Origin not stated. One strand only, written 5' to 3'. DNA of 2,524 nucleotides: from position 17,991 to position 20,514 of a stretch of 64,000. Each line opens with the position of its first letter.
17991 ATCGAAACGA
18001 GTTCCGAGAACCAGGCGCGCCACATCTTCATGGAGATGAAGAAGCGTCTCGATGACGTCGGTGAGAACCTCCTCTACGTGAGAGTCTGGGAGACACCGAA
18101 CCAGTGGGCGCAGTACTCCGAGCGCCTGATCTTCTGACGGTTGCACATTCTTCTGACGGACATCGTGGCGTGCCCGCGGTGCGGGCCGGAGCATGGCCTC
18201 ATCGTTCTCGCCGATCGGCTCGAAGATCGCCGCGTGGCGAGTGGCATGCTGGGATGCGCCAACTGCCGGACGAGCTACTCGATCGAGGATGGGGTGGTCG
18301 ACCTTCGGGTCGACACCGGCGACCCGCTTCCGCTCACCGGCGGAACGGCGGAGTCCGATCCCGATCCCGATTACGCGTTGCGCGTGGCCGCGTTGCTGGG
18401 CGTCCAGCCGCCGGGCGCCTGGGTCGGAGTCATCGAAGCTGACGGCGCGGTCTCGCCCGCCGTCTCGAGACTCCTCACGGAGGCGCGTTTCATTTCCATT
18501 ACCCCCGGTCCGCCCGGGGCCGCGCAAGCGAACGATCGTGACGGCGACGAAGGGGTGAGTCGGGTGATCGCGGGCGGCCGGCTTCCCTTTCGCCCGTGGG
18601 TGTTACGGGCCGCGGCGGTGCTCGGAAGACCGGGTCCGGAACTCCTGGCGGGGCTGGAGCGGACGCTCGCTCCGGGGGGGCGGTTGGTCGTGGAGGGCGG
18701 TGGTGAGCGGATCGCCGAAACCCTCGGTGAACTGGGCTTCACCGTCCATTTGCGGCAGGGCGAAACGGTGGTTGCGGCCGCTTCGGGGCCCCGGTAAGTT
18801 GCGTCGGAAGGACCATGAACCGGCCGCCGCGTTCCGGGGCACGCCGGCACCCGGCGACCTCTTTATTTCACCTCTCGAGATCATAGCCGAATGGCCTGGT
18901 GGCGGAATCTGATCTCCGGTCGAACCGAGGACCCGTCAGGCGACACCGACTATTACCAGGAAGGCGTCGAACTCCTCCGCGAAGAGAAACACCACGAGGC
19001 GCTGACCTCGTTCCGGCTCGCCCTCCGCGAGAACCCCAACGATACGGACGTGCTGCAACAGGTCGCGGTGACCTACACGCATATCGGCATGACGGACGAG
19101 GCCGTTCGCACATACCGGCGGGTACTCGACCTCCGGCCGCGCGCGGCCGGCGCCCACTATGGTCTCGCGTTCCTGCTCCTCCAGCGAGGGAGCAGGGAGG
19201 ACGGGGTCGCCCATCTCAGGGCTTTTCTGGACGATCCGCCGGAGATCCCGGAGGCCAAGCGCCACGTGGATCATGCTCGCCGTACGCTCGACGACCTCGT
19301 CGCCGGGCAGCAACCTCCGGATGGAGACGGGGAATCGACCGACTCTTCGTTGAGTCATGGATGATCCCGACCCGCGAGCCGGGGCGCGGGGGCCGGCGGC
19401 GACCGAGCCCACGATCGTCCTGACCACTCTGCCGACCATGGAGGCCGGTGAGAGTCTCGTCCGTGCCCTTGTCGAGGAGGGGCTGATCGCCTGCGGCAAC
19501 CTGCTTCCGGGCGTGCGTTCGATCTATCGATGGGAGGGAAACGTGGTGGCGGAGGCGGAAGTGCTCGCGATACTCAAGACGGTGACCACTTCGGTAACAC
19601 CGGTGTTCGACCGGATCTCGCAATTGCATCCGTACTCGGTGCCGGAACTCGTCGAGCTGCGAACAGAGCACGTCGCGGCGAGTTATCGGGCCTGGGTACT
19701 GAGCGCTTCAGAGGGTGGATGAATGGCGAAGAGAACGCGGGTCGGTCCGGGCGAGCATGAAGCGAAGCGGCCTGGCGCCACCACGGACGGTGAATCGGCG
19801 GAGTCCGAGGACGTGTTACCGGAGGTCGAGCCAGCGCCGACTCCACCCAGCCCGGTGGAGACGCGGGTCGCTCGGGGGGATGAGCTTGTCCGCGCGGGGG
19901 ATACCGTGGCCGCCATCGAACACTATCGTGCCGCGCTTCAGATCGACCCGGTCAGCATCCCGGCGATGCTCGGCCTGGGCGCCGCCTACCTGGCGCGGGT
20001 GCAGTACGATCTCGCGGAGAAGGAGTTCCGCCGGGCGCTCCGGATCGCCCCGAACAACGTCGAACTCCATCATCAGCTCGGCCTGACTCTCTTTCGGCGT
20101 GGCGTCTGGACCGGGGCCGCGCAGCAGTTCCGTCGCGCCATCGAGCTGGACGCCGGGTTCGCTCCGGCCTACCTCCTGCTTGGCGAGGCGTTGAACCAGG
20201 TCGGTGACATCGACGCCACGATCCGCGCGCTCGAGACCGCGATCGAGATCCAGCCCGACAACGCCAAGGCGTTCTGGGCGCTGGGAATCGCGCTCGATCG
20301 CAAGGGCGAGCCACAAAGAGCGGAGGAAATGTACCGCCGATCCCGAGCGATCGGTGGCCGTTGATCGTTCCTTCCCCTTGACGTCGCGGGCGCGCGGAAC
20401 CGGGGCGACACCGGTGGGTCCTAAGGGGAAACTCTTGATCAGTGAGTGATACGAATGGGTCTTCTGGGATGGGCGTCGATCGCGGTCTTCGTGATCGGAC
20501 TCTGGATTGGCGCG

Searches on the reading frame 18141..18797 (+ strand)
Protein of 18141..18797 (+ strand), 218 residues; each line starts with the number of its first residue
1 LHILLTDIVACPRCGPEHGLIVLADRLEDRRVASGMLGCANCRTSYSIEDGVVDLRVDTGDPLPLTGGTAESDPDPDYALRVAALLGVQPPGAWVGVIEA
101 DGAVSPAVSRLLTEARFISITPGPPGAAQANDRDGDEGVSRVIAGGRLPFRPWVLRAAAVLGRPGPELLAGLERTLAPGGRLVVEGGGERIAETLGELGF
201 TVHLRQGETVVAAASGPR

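Call 3: search_protein_families(library=ncbifam, proteins=[window:18141-18797:+], max_evalue=0.001)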
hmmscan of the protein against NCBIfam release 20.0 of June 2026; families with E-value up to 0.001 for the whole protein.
window:18141-18797:+ (218 aa): 1 family
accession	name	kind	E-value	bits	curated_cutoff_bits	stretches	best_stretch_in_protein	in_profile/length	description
NF038101.1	Trm112_arch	equivalog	2.3e-08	34.1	77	1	3-55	3-53/59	methytransferase partner Trm112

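Call 4: search_protein_families(library=pfam, proteins=[window:18141-18797:+], max_evalue=0.001)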
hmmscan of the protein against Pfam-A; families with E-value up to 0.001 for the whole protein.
window:18141-18797:+ (218 aa): 1 family
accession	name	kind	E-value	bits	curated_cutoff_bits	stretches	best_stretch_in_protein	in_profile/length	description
PF03966.22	Trm112p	-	3.2e-05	24.2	22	1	4-51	3-40/40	Trm112p-like protein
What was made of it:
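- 18141..18797 (+): Conserved neighbour of unknown role: an N-terminal Trm112-like zinc ribbon fused to a divergent class-I methyltransferase-like domain that lacks the GxGxG motif. TTG start 3 nt after the stop of copy 2. Pfam Trm112p, E=3e-5 (call 4).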

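Call 45: search_solved_structures(query=A3, max_evalue=1, show_alignments=2)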
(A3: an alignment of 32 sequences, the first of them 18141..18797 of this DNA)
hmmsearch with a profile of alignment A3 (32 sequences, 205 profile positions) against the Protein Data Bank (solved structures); distinct sequences matched with E-value up to 1: 22.
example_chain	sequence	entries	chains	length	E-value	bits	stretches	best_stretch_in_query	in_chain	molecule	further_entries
6zxw_H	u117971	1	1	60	7.7e-11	45.4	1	1-59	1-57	Uncharacterized protein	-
9xac_0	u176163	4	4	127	0.00029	23.9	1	29-55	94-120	Trm112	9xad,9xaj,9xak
3bus_A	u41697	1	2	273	0.00066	22.8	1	72-182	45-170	Methyltransferase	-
1wg8_A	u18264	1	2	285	0.00093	22.3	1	157-201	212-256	predicted S-adenosylmethionine-dependent methyltransferase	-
8zc8_A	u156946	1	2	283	0.0018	21.4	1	111-184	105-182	MitM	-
21zq_A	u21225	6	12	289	0.0018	21.3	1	111-184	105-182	MitM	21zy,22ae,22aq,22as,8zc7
1p91_A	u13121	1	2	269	0.019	18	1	77-184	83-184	Ribosomal RNA large subunit methyltransferase A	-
6g4w_r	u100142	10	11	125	0.12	15.4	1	29-59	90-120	Multifunctional methyltransferase subunit TRM112-like protein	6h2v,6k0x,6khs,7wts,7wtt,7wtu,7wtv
6kmr_A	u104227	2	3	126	0.13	15.3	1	29-59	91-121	Multifunctional methyltransferase subunit TRM112-like protein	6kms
6h1d_B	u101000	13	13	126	0.13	15.3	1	29-59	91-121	Multifunctional methyltransferase subunit TRM112-like protein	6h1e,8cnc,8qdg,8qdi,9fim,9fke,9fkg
2kpi_A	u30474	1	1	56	0.13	15.3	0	4-58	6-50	Uncharacterized protein SCO3027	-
6ped_B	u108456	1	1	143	0.16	15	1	29-59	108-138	Multifunctional methyltransferase subunit TRM112-like protein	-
3q87_A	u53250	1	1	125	0.17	15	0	31-54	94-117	Putative uncharacterized protein ECU08_1170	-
7wzf_A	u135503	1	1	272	0.17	14.9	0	151-184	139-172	YunM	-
2j6a_A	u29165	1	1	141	0.19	14.7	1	31-59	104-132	PROTEIN TRM112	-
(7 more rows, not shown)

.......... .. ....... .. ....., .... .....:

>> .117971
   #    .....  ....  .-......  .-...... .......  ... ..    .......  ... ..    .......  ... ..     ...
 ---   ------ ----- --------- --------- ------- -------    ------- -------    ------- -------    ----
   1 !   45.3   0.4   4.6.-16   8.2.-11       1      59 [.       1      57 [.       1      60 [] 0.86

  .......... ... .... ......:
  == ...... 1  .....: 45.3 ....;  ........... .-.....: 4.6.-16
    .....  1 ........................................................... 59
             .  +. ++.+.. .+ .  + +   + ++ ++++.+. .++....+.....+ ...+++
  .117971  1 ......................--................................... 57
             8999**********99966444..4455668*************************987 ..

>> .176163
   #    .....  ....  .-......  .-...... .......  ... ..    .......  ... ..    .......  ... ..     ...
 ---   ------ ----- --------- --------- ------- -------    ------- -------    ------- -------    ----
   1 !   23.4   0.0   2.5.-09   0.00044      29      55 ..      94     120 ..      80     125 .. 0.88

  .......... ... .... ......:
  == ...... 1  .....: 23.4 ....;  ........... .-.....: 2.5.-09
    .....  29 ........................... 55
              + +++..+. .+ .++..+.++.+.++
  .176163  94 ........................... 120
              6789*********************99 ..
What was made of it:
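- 18141..18797 (+): A profile of 32 orthologues hits an archaeal Trm112-like chain, 6zxw_H (E=8e-11), and weakly hits the methyltransferases 3bus, MitM and RlmA (E=7e-4 to 0.02) (call 45).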

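Call 46: search_protein_families(library=pfam, alignment_id=A3, max_evalue=0.01)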
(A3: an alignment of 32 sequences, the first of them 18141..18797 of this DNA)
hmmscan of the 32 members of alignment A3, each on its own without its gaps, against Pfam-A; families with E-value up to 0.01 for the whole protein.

A. member 1, window:18141-18797:+ (218 aa): 1 family
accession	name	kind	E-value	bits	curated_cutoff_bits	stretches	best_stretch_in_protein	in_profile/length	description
PF03966.22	Trm112p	-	3.2e-05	24.2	22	1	4-51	3-40/40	Trm112p-like protein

B. families by the number of members that match (of 32 scanned): 4 families
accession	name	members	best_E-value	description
PF03966.22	Trm112p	18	1.7e-06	Trm112p-like protein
PF23475.1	zf-Tbcl_FmdE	2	0.003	FmdE treble clef zinc finger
PF13717.11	Zn_ribbon_4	1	0.0048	zinc-ribbon domain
PF05129.18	Zn_ribbon_Elf1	1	0.0081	Transcription elongation factor Elf1 like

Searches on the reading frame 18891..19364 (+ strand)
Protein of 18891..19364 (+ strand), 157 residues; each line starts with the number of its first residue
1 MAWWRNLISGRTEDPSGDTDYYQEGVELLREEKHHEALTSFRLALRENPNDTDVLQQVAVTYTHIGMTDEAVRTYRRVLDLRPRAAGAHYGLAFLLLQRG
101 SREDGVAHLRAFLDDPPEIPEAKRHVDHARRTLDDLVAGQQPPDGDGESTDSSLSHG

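Call 42: search_protein_families(library=pfam, proteins=[window:18891-19364:+], max_evalue=0.0001)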
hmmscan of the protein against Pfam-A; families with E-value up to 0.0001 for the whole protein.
window:18891-19364:+ (157 aa): 12 families
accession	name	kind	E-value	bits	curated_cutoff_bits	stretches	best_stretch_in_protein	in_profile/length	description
PF14559.12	TPR_19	-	2.1e-10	41.2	25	0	66-111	5-50/68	Tetratricopeptide repeat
PF07719.23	TPR_2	-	5.5e-10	39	27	0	21-51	4-34/34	Tetratricopeptide repeat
PF00515.34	TPR_1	-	3.1e-09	36.7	27.8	0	21-51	4-34/34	Tetratricopeptide repeat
PF13428.12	TPR_14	-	3.3e-09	37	23.5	0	54-94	3-43/44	Tetratricopeptide repeat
PF13431.12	TPR_17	-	1.3e-07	31.7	24.4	0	42-72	3-33/34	Tetratricopeptide repeat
PF13414.12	TPR_11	-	1.8e-07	31.2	26.8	1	66-100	8-42/42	TPR repeat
PF13432.12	TPR_16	-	3.7e-07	30.9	32.7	0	69-115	14-60/65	Tetratricopeptide repeat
PF13181.12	TPR_8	-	7.3e-07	29.3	25.7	0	54-83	3-32/34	Tetratricopeptide repeat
PF13176.12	TPR_7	-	5.3e-06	26.6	27.9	0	56-84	3-31/36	Tetratricopeptide repeat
PF13174.12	TPR_6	-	1.7e-05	25.6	26.3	0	54-83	2-31/33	Tetratricopeptide repeat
PF13371.12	TPR_9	-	4.7e-05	23.8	35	0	69-122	12-65/73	Tetratricopeptide repeat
PF24575.1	TPR_Slam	-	8.4e-05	23.4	35.2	0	62-98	57-93/104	Surface lipoprotein assembly modifier, N-terminal TPR repeats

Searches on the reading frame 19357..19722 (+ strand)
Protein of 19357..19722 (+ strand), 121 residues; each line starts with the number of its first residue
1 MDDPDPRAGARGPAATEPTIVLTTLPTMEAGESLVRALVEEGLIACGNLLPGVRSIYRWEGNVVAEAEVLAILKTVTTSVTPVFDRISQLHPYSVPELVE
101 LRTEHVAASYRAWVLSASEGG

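Call 42: search_protein_families(library=pfam, proteins=[window:19357-19722:+], max_evalue=0.0001)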
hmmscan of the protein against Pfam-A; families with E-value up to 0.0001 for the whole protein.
window:19357-19722:+ (121 aa): 1 family
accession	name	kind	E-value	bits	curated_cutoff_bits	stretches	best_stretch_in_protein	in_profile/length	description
PF03091.20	CutA1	-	7.8e-30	103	22.4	1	20-115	2-97/99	CutA1 divalent ion tolerance protein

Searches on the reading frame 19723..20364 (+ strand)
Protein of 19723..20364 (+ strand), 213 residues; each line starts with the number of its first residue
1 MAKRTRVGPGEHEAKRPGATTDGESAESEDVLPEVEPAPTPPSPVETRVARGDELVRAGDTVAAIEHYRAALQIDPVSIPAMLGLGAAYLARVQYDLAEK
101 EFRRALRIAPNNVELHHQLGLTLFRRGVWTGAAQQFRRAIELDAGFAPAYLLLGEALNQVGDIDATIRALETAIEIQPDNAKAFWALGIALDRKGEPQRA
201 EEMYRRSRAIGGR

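Call 21: search_protein_families(library=pfam, proteins=[window:19723-20364:+], max_evalue=0.0001)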
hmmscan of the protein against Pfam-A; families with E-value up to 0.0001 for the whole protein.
window:19723-20364:+ (213 aa): 18 families
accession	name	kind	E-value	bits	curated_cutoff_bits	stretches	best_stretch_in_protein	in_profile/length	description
PF13414.12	TPR_11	-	1.5e-28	98.6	26.8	4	154-195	1-42/42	TPR repeat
PF00515.34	TPR_1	-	9.7e-24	82.6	27.8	0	81-112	3-34/34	Tetratricopeptide repeat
PF07719.23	TPR_2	-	2.3e-22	77.6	27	0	82-112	4-34/34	Tetratricopeptide repeat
PF13431.12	TPR_17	-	1.7e-19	68.8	24.4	0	170-202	2-34/34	Tetratricopeptide repeat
PF14559.12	TPR_19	-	8.2e-19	68.1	25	2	55-117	1-62/68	Tetratricopeptide repeat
PF13424.12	TPR_12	-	3.5e-18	66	30.1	2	149-210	5-74/77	Tetratricopeptide repeat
PF13181.12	TPR_8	-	9.1e-18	63.3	25.7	0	147-180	1-34/34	Tetratricopeptide repeat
PF13428.12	TPR_14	-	1.5e-17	62.8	23.5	0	149-188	3-42/44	Tetratricopeptide repeat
PF13432.12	TPR_16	-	2.6e-17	63.3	32.7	2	50-112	2-64/65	Tetratricopeptide repeat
PF13371.12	TPR_9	-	7e-09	36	35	0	85-143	1-59/73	Tetratricopeptide repeat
PF23914.1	TPR_CcmH_CycH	-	7.6e-08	32.8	42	0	150-204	53-110/158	Cytochrome c-type biogenesis protein H TPR domain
PF13174.12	TPR_6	-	1.3e-07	32.2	26.3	0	149-179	2-32/33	Tetratricopeptide repeat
PF24575.1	TPR_Slam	-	6.6e-07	30.1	35.2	0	82-136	48-104/104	Surface lipoprotein assembly modifier, N-terminal TPR repeats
PF13176.12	TPR_7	-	1.3e-06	28.5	27.9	0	186-206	4-24/36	Tetratricopeptide repeat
PF03704.23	BTAD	-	2.6e-06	28.3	22.1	0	149-209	64-124/146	Bacterial transcriptional activator domain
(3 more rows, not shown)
